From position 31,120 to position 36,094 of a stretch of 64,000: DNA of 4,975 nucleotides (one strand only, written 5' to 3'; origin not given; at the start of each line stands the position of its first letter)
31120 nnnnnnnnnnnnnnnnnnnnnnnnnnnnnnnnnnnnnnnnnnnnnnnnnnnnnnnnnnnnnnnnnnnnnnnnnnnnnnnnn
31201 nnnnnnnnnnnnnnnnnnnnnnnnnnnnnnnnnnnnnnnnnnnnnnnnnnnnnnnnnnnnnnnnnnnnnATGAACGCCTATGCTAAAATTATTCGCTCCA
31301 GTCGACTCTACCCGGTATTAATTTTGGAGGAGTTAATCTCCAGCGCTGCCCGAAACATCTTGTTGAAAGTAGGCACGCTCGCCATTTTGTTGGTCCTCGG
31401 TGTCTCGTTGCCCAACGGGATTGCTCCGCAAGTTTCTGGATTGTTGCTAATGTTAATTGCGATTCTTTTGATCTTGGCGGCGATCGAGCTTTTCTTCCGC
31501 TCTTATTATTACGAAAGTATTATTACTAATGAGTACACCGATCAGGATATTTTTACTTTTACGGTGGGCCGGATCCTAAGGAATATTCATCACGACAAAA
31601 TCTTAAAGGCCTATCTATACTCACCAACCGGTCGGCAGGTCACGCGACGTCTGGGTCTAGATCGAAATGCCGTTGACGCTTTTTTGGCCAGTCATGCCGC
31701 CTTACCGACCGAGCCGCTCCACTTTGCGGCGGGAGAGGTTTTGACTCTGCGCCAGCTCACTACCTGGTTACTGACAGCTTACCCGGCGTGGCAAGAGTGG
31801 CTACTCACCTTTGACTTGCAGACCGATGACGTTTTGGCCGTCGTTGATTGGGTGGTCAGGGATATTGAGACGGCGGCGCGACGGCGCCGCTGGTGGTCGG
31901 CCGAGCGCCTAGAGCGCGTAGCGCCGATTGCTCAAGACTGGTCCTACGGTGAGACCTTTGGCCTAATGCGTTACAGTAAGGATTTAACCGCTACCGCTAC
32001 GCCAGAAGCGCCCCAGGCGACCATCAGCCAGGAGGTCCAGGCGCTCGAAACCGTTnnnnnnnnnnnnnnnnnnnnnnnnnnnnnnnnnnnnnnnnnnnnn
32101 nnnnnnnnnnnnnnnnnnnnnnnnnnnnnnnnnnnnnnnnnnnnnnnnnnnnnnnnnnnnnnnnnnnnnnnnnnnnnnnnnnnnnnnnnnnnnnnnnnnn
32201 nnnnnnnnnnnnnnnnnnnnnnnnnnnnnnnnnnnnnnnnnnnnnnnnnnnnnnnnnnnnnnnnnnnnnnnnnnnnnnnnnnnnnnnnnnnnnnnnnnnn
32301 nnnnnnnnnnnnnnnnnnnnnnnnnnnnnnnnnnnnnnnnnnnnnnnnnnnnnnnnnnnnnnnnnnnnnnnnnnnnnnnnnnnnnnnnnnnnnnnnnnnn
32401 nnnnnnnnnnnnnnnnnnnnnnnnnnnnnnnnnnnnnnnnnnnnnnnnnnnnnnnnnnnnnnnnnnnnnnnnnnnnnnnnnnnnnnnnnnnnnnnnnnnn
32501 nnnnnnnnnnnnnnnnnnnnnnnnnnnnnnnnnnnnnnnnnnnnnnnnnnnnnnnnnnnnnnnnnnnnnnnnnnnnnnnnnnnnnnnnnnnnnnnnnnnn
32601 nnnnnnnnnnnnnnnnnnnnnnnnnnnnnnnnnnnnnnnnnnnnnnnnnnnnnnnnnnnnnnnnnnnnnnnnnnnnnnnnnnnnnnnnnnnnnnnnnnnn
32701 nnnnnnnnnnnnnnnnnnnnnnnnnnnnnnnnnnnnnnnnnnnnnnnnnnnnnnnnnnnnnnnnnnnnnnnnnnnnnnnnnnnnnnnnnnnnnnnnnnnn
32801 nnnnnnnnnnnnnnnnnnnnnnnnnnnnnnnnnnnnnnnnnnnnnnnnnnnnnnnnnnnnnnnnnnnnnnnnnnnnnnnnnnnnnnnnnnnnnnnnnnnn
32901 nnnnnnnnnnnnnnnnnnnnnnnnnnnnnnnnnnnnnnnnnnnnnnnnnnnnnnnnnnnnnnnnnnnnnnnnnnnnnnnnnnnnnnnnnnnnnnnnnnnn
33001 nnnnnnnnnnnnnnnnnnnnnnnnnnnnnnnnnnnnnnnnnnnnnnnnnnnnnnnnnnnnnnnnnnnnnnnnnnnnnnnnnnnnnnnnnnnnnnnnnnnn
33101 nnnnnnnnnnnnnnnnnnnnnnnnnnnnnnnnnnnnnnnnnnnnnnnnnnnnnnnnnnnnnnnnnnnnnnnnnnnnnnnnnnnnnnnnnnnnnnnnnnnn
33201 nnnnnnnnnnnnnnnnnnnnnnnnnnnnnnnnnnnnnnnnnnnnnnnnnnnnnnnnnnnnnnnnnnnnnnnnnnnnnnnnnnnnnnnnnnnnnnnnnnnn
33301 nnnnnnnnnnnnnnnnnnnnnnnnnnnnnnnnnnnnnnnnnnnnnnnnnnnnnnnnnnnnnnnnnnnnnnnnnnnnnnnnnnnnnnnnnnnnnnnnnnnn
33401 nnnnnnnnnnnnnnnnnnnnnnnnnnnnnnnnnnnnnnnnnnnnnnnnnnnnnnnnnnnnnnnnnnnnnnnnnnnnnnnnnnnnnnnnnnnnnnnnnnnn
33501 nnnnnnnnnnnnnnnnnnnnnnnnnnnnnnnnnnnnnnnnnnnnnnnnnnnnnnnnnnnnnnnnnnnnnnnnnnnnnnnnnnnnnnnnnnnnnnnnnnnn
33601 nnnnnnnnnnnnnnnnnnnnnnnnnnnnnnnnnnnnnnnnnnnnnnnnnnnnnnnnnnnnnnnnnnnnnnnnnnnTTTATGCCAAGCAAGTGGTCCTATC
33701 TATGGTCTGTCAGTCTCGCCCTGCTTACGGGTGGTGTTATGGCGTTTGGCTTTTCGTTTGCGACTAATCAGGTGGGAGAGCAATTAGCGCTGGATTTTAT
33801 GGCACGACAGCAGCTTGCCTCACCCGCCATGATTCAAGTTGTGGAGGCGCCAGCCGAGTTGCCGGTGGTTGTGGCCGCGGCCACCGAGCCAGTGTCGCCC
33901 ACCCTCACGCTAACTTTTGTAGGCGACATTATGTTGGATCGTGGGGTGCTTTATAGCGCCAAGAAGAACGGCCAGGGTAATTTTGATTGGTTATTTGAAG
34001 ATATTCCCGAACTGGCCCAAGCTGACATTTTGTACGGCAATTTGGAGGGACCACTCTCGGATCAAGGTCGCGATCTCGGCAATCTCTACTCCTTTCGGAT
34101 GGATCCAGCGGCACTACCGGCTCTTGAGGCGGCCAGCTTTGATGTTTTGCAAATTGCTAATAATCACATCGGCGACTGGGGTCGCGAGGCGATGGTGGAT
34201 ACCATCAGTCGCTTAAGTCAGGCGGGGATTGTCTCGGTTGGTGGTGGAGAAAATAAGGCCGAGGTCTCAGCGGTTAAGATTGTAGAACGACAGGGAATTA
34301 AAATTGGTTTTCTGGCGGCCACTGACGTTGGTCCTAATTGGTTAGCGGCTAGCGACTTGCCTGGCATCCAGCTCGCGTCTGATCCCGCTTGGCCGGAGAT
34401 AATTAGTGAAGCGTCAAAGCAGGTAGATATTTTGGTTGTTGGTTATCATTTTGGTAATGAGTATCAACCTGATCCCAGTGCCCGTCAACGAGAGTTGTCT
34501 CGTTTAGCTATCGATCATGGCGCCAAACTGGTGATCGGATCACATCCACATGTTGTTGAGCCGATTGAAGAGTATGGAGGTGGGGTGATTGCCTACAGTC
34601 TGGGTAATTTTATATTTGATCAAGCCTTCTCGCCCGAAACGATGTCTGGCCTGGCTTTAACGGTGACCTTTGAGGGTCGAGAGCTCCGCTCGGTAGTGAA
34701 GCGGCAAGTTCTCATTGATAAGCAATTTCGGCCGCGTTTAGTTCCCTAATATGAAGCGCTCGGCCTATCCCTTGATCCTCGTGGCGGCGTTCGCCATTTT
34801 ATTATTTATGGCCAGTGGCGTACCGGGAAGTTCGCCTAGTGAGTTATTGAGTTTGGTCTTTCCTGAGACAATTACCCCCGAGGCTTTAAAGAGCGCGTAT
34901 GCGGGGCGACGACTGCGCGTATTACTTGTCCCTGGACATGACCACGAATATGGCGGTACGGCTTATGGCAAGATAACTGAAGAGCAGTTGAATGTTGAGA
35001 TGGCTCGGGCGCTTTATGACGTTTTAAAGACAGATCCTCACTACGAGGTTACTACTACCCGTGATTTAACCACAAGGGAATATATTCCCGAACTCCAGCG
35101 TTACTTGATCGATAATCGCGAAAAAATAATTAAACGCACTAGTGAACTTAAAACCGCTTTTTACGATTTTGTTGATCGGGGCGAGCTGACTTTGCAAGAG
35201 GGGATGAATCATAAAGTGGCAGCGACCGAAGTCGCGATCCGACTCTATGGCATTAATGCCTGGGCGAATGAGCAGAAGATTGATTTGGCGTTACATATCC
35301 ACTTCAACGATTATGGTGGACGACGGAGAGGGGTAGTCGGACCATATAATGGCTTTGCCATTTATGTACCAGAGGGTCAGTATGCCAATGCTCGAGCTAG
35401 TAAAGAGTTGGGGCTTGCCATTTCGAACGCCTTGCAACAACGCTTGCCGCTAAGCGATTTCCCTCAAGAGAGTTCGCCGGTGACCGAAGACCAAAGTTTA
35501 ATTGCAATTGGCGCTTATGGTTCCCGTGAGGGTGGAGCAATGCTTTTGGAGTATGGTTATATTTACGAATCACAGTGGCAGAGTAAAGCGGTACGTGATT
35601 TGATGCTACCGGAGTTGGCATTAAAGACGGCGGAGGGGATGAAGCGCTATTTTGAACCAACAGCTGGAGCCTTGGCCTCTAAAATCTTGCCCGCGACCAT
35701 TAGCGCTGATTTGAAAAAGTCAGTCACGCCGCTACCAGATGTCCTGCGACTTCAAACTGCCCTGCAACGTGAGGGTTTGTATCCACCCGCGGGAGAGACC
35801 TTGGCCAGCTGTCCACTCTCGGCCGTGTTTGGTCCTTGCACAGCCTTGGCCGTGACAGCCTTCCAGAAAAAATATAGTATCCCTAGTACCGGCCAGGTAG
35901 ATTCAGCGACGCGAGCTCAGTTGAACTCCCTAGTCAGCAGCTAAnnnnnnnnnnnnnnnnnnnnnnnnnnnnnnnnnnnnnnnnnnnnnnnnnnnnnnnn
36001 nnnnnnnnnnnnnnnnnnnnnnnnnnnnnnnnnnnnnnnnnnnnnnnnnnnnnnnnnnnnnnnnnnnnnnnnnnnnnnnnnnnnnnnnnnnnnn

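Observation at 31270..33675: Membrane-anchored Hsp100 paralog with a dead NBD1, downstream of ftsQ-like gene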

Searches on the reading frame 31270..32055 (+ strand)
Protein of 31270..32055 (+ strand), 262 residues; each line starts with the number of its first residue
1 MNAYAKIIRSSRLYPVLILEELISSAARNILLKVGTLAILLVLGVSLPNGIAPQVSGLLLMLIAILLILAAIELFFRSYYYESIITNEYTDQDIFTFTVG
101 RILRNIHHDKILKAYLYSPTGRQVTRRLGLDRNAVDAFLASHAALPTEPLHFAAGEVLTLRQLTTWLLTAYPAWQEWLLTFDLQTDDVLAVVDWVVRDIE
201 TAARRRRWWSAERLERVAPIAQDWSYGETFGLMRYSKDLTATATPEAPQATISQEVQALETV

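Call 58: predict_structure(alignment_id=A5)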
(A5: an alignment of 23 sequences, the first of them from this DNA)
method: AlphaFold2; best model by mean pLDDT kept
length: 262 residues; sequences in the alignment: 23
mean_pLDDT: 82.3   pTM: 0.72
mean pLDDT of the five models: 82.3, 81.9, 80.6, 80.4, 79.0
residues with pLDDT >= 90: 107; 70-90: 94; 50-70: 50; < 50: 11
segments of 3 or more residues with pLDDT < 50: 247-250, 260-262
pLDDT, mean of each block of 10 residues (from residue 1): 81 88 87 93 86 89 93 85 72 88 88 94 97 95 80 87 95 95 97 93 78 67 59 59 49 53 46
secondary structure, 60 per line:
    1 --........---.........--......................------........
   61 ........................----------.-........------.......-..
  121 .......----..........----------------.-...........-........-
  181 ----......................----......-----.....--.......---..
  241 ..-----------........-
elements in order: H3-10 H14-22 H25-46 H53-84 H97-104 H111-117 H119-127 H132-141 H160-170 H172-179 H185-206 H211-216 H222-226 H229-235 H239-242 H254-261
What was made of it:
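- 31552..31887 (+): Two-repeat helical N-domain (residues 95-206) occupying the position of Clp_N. It is probably a strongly diverged Clp_N, but this is not proven. pLDDT 88-97 with a repeated helix pattern (call 58).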

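Call 62: fold_search(model_id=the predicted structure, library=pdb)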
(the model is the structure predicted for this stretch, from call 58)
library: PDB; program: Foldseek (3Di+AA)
matches with E <= 10: 45; with E <= 0.001: 0
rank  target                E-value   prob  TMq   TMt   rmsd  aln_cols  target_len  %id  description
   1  6yz2                  5.5e-01  0.18  0.21  0.21  27.1       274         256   17  Full length Open-form Sodium Channel NavMs F208L (released 2020-11-11)
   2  6sx5                  8.1e-01  0.14  0.21  0.20  27.1       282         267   16  Full length Mutant Open-form Sodium Channel NavMs (released 2021-02-03)
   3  8s6j                  8.5e-01  0.13  0.19  0.20  23.6       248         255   15  NavMs in complex with riluzole (released 2024-09-18)
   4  6yz0                  9.9e-01  0.09  0.17  0.17  26.9       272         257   16  Full length Open-form Sodium Channel NavMs F208L in complex with Cannabidiol (CBD) (released 2020-11-11)
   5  6sx7                  1.1e+00  0.12  0.21  0.21  26.9       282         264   16  Crystal Structure of the Voltage-Gated Sodium Channel NavMs (F208L) (2.2 Angstrom resolution) (released 2021-02-03)
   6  5hvd                  1.2e+00  0.09  0.17  0.18  27.1       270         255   16  Full length Open-form Sodium Channel NavMs I218C (released 2017-03-01)
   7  5hvx                  1.4e+00  0.08  0.17  0.18  27.7       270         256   16  Full length Wild-Type Open-form Sodium Channel NavMs (released 2017-03-01)
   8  6sxf_A                1.5e+00  0.12  0.20  0.20  23.4       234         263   16  Crystal Structure of the Voltage-Gated Sodium Channel NavMs (F208L) in complex with Tamoxifen (2.8 Angstrom resolution (released 2021-02-03)
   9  6sxg                  2.5e+00  0.08  0.20  0.19  23.2       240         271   15  Crystal Structure of the Voltage-Gated Sodium Channel NavMs in complex with 4-hydroxytamoxifen (2.4 Angstrom resolution) (released 2021-02-03)
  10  1y2o_A                3.0e+00  0.06  0.17  0.18  28.9       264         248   15  Structure of N-terminal domain IRSp53/BAIAP2 (released 2005-02-15)
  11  1y1u_A                3.7e+00  0.04  0.16  0.10  16.7       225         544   13  Structure of unphosphorylated STAT5a (released 2005-10-04)
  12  6sxc                  3.8e+00  0.08  0.20  0.19  22.9       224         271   15  Crystal structure of the Voltage-Gated Sodium Channel NavMs (F208L) in complex with 4-hydroxytamoxifen (2.5 Angstrom res (released 2021-02-03)
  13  5wbw_B                4.2e+00  0.41  0.23  0.17   6.0       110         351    9  Yeast Hsp104 fragment 1-360 (released 2018-01-03)
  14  8eq8_B                4.2e+00  0.04  0.17  0.18  16.9       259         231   11  The crystal structure of 14-3-3 Beta containing 3-nitrotyrosine at position Y130 (released 2023-01-25)
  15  5oma_B                4.4e+00  0.08  0.18  0.20  18.0       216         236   13  CH3 chimera of human 14-3-3 sigma with the StARD1 peptide including Ser57 (released 2017-10-11)
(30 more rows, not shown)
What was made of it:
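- On Clp/Hsp100 class I (two tandem AAA+ modules): Foldseek gives weak hits, E 4-9, to Hsp104 and Hsp101 N-domains (call 62).
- Tried and rejected: Foldseek with the N-terminal model gave nothing significant (call 62).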

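Call 82: search_protein_families(library=pfam, alignment_id=A5, max_evalue=10)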
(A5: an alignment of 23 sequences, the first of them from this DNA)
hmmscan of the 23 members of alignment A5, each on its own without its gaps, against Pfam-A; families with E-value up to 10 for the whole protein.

A. member 1, seq(262 aa): 0 families

B. families by the number of members that match (of 23 scanned): 30 families (the first 25 are shown)
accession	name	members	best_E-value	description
PF25231.1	DUF7847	2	0.014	Domain of unknown function (DUF7847)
PF14104.11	DUF4277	2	0.23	Domain of unknown function (DUF4277)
PF07332.16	Phage_holin_3_6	2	2.2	Putative Actinobacterial Holin-X, holin superfamily III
PF23119.1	CTE_TERT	1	0.011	Telomerase reverse transcriptase, CTE domain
PF02214.28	BTB_2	1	0.039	BTB/POZ domain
PF21007.2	FBF1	1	0.057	Fas-binding factor 1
PF19982.4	DUF6418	1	0.067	Family of unknown function (DUF6418)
PF18800.6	Atthog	1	0.073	Attenuator of Hedgehog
PF18735.6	HEPN_RiboL-PSP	1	0.13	RiboL-PSP-HEPN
PF04298.18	Zn_peptidase_2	1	0.16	Putative neutral zinc metallopeptidase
PF12549.13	TOH_N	1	0.17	Tyrosine hydroxylase N terminal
PF23255.1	DUF7070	1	0.19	Domain of unknown function (DUF7070)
PF16569.11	GramPos_pilinBB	1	0.21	Gram-positive pilin backbone subunit 2, Cna-B-like domain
PF13567.11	DUF4131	1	0.22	Domain of unknown function (DUF4131)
PF04290.18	DctQ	1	0.23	Tripartite ATP-independent periplasmic transporters, DctQ component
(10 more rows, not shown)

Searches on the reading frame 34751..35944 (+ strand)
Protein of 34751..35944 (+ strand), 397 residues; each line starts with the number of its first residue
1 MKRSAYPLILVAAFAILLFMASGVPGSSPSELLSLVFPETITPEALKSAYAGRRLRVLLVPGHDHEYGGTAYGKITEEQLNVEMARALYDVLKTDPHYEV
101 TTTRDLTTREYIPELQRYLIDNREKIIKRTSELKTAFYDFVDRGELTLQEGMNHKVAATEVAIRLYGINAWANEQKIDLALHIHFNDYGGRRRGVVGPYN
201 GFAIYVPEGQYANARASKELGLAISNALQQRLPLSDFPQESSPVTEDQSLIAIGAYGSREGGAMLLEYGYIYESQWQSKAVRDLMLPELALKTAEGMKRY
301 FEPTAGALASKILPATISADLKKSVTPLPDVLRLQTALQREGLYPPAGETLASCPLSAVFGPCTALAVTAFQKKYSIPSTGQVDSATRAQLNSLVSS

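Call 3: search_protein_families(library=pfam, proteins=[window:34751-35944:+], max_evalue=0.01)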
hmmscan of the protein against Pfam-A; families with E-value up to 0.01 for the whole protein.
window:34751-35944:+ (397 aa): 2 families
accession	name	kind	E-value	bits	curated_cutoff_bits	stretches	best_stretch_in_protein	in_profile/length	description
PF01520.23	Amidase_3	-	9.7e-12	45.7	27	1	57-297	1-172/174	N-acetylmuramoyl-L-alanine amidase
PF01471.23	PG_binding_1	-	2.6e-10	40.8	23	1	329-391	3-57/57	Putative peptidoglycan binding domain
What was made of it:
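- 33679..35944 (+): Downstream operon genes: a CapA/PGA_cap protein (33679-34749) and an Amidase_3 + PG_binding_1 protein (34751-35944). They are tightly packed and followed by dus. They are not among the neighbours shared across paired loci. Pfam (call 3).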
